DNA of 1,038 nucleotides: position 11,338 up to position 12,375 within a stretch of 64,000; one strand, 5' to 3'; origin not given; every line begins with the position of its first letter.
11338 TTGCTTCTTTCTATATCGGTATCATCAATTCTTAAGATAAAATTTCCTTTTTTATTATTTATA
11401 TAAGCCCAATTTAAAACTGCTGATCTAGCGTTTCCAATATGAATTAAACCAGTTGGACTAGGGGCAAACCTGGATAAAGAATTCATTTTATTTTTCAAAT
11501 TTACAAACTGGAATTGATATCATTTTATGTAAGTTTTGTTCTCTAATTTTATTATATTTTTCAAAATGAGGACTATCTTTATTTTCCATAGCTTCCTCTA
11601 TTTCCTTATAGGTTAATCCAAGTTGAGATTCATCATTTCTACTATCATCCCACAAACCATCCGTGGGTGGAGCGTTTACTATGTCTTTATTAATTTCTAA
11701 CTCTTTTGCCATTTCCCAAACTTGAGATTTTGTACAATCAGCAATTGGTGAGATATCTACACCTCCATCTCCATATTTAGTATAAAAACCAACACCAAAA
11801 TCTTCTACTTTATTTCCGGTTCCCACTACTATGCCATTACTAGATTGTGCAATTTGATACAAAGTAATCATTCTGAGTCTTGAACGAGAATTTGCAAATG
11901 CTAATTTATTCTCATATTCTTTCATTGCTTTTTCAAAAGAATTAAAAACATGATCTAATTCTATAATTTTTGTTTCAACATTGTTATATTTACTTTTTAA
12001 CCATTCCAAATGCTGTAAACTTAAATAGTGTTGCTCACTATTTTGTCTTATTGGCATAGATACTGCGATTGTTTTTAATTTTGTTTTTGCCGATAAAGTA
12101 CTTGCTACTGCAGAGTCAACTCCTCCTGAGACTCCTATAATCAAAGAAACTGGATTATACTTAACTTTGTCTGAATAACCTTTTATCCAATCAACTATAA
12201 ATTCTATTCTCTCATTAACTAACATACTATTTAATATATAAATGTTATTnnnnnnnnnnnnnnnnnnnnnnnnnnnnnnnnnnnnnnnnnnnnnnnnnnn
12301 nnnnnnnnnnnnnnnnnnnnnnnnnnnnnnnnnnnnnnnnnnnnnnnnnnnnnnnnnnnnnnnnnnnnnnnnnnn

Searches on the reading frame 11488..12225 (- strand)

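Call 30: search_protein_families(library=pfam, proteins=[window:11488-12225:-], max_evalue=0.00001)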
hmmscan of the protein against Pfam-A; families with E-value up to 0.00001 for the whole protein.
window:11488-12225:- (245 aa): 1 family
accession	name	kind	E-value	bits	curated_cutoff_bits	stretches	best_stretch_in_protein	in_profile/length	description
PF02540.23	NAD_synthase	-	1e-47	162.8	21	1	8-222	3-213/242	NAD synthase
